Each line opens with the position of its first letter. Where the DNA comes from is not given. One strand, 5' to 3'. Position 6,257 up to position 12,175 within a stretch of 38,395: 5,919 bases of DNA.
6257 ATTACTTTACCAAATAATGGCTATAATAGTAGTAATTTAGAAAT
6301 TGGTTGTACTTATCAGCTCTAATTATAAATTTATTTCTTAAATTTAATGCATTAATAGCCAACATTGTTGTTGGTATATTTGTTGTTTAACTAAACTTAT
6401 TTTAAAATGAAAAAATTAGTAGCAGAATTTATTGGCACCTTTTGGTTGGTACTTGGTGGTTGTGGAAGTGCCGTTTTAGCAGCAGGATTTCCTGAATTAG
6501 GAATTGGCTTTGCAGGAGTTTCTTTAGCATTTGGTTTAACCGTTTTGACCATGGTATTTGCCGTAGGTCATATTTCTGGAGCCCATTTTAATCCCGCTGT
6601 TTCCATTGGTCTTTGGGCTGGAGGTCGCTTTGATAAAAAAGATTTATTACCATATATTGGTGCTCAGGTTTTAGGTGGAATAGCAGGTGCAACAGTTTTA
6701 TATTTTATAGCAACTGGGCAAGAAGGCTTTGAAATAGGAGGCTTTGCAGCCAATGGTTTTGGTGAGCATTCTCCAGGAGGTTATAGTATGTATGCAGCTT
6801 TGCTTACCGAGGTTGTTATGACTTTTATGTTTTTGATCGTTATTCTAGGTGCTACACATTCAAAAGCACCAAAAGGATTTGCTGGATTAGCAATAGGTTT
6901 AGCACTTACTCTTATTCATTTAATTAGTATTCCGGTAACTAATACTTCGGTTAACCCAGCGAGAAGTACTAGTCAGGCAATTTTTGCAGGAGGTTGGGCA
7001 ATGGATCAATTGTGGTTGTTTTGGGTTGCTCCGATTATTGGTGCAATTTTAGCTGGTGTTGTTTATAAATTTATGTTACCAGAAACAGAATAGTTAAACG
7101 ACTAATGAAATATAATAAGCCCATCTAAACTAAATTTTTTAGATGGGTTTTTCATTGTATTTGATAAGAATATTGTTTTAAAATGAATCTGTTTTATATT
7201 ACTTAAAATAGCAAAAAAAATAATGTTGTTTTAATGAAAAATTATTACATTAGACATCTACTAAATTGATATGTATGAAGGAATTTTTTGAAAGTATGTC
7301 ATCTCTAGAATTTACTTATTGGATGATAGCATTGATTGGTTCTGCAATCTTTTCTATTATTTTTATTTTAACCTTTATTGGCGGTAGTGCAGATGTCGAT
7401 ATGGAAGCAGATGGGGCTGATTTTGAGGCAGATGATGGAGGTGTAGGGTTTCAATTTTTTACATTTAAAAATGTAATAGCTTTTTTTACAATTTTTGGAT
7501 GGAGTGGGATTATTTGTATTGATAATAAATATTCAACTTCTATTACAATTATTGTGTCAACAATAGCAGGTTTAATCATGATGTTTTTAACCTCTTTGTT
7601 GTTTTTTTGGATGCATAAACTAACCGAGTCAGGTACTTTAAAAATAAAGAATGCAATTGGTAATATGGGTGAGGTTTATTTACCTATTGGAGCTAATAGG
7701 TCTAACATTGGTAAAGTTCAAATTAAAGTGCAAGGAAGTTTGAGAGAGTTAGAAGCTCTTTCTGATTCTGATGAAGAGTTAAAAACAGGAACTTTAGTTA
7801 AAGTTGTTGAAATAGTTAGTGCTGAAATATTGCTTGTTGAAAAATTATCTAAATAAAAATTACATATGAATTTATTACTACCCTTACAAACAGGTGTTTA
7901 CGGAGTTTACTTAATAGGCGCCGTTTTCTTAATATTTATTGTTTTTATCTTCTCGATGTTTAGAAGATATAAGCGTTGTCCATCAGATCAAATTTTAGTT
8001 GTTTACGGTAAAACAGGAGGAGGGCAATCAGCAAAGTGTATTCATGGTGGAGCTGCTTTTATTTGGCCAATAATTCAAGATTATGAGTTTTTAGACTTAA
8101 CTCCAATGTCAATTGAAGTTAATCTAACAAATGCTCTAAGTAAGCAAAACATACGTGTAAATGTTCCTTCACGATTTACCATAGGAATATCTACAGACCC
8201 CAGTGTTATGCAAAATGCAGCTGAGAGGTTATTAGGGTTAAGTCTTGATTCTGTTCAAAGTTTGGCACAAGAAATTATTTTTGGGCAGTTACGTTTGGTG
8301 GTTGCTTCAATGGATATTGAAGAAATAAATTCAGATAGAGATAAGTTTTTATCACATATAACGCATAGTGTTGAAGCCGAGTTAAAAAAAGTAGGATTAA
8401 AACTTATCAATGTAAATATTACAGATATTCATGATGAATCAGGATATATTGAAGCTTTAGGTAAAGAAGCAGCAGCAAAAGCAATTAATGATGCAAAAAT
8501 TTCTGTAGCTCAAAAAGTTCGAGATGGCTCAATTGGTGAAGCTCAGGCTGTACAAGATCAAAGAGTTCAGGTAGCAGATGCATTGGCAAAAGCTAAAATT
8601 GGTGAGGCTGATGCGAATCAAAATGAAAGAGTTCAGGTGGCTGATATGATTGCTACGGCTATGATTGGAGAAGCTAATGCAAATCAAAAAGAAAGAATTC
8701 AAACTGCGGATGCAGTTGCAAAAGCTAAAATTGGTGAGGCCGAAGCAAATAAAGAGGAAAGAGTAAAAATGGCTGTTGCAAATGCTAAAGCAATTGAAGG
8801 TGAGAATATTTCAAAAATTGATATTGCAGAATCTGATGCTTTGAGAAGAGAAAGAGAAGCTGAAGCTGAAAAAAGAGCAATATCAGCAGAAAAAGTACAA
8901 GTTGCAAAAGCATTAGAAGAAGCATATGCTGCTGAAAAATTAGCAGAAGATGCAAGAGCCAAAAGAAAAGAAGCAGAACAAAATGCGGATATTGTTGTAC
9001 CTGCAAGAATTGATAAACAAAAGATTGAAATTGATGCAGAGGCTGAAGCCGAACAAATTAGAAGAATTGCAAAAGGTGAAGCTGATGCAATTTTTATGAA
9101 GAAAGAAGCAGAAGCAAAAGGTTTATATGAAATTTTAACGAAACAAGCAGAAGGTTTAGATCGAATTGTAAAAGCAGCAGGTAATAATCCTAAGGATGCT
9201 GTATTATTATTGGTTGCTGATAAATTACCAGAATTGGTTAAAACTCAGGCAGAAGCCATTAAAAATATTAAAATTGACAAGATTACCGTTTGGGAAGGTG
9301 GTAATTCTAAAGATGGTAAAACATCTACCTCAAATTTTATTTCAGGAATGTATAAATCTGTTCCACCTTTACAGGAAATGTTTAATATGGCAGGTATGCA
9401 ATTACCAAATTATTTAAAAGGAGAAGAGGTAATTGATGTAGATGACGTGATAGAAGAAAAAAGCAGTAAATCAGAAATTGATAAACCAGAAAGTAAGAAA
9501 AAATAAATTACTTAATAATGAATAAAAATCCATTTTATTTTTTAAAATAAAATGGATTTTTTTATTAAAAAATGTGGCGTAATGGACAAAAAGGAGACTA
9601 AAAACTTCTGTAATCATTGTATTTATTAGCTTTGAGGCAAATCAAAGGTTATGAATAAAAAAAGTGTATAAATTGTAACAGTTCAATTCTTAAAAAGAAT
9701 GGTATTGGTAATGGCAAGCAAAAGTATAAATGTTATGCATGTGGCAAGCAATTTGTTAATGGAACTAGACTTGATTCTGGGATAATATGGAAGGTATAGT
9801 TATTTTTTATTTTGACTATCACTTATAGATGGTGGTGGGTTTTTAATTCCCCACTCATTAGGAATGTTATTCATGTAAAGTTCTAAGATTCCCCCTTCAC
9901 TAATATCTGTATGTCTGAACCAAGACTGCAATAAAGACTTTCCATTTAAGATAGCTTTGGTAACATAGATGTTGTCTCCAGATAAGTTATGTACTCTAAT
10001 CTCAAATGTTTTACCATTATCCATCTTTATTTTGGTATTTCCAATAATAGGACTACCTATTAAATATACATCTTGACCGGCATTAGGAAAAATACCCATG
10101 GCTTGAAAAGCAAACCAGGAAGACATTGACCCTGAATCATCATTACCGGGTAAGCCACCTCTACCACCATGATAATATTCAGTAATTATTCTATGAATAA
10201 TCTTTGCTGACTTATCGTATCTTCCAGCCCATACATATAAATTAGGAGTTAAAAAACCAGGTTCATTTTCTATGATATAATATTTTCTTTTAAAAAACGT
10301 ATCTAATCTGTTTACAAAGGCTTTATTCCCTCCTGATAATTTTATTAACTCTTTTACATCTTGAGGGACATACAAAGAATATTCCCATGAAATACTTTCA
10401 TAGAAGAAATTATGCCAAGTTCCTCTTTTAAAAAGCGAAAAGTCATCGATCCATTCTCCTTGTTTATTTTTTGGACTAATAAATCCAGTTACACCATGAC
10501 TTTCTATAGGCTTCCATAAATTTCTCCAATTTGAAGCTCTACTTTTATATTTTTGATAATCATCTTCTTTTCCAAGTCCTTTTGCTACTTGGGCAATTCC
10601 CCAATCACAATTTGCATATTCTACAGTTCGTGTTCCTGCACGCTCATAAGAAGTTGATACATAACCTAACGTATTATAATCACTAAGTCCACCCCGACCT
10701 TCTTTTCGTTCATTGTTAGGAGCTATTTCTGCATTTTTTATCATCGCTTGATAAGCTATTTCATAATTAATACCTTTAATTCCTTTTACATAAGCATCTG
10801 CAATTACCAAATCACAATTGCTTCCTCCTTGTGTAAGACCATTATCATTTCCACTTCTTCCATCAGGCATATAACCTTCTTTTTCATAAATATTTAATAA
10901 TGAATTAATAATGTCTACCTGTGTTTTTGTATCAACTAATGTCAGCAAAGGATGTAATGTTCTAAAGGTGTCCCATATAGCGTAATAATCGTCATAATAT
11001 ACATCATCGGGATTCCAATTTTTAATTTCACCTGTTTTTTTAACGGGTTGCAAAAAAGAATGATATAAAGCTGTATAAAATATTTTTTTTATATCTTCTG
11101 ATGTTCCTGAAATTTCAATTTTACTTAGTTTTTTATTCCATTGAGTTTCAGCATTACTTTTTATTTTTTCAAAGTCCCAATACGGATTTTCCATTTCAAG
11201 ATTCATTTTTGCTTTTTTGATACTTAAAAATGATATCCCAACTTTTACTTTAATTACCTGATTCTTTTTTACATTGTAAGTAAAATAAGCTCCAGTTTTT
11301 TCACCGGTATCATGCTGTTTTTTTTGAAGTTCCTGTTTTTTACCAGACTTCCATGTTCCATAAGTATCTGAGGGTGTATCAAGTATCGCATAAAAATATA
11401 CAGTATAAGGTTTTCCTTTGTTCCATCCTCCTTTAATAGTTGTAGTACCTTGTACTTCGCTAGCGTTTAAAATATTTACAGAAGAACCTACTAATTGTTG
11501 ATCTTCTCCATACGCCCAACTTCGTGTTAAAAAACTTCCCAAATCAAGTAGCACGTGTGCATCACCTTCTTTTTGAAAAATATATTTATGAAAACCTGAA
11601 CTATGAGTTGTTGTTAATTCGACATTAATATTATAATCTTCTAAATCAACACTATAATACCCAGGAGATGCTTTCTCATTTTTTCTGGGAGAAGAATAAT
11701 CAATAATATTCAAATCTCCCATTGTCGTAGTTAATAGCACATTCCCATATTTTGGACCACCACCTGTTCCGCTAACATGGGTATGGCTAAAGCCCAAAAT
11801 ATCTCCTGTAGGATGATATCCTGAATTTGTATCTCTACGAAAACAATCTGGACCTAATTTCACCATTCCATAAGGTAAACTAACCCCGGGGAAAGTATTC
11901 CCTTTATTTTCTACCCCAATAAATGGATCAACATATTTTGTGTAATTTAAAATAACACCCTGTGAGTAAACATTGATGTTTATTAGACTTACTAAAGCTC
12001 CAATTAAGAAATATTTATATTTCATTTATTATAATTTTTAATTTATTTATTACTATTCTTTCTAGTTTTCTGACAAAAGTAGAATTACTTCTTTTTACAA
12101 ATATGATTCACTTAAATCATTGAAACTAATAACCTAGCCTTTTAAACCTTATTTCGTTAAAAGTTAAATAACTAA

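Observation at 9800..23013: Sigma/anti-sigma-controlled SusC/SusD PUL pairing two GH92 alpha-mannosidases with a phospholipase-C-like phosphodiesterase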

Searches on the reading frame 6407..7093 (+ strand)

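Call 5: search_protein_families(library=pfam, proteins=[window:6407-7093:+])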
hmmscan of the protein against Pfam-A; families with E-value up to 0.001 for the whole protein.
window:6407-7093:+ (228 aa): 1 family
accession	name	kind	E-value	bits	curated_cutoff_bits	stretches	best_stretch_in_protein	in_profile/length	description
PF00230.25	MIP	-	5.7e-51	173.9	25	1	2-220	9-222/222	Major intrinsic protein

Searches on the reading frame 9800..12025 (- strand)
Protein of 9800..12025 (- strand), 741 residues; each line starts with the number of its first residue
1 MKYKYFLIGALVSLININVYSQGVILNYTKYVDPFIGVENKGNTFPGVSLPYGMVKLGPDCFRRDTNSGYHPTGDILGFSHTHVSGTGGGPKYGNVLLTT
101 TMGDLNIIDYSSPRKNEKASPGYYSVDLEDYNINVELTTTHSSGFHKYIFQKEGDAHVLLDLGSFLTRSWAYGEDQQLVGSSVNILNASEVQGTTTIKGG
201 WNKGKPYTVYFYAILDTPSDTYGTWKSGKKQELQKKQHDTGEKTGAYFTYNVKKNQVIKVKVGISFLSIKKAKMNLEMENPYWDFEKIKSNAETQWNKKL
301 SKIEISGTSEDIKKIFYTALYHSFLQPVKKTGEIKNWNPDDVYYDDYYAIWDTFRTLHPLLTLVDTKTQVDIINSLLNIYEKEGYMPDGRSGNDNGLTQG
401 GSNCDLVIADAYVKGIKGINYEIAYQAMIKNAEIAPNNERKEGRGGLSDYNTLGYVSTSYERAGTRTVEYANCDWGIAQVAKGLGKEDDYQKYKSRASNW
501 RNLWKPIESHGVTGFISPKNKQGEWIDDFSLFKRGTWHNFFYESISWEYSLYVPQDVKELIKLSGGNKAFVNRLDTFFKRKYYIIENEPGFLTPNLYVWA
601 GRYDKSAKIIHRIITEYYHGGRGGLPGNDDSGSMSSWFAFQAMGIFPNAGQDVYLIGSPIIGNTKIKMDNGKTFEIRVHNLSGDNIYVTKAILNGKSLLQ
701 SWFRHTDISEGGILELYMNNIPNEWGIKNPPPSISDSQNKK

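Call 3: search_protein_families(library=pfam, proteins=[window:9800-12025:-])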
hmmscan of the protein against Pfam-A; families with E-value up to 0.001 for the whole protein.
window:9800-12025:- (741 aa): 2 families
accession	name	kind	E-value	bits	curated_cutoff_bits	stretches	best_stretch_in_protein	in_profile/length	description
PF07971.18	Glyco_hydro_92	-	3.4e-149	498.2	24.6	1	271-719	1-463/464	Glycosyl hydrolase family 92 catalytic domain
PF17678.7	Glyco_hydro_92N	-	1.5e-67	228.4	34.5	1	31-265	1-236/236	Glycosyl hydrolase family 92 N-terminal domain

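Call 4: search_protein_families(library=ncbifam, proteins=[window:9800-12025:-])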
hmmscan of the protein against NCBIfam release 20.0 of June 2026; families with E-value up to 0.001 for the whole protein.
window:9800-12025:- (741 aa): 2 families
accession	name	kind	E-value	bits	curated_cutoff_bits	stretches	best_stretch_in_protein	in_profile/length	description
TIGR01180.1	aman2_put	subfamily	7.7e-143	477.2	249.55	1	6-723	14-748/749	GH92 family glycosyl hydrolase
NF035929.1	lectin_1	subfamily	7.5e-92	309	800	2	243-725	244-737/886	lectin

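Call 34: search_solved_structures(query=window:9800-12025:-, max_evalue=1e-10)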
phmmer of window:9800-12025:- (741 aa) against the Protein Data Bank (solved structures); distinct sequences matched with E-value up to 1e-10: 14.
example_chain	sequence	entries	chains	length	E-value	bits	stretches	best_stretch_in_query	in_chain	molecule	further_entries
6f8z_A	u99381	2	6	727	3.3e-115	389.3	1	27-726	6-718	Alpha-1,2-mannosidase, putative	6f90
7zgm_A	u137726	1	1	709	1.2e-84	288.2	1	27-716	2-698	Glycoside hydrolase family 92 protein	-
6f91_A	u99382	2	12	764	8.7e-79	268.9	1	28-735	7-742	Putative alpha-1,2-mannosidase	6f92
2wvy_A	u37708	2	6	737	1.5e-77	264.8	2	27-579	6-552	ALPHA-1,2-MANNOSIDASE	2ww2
2wzs_A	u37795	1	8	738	7e-67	229.5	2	27-579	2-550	PUTATIVE ALPHA-1,2-MANNOSIDASE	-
2wvx_A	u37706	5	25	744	7.1e-67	229.5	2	27-579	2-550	PUTATIVE ALPHA-1,2-MANNOSIDASE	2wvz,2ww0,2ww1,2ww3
2wvx_B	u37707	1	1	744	7.8e-67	229.3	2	27-579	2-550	PUTATIVE ALPHA-1,2-MANNOSIDASE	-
6dwo_A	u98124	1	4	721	6.3e-55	190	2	261-574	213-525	Alpha-1,2-mannosidase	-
7fe1_A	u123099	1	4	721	7.2e-55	189.8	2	261-574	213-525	Alpha-1,2-mannosidase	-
7fe2_A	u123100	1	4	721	1.7e-54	188.6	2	261-574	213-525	Alpha-1,2-mannosidase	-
7nsn_A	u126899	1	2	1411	1.3e-53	185.6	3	349-580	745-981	GH92 alpha-1,2-mannosidase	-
4aq0_A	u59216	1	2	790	2.4e-47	164.9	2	27-570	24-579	CCMAN5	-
2xsg_A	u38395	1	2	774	2.5e-47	164.8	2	27-570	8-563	CCMAN5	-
5swi_B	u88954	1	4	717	4.9e-42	147.3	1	259-574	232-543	Sugar hydrolase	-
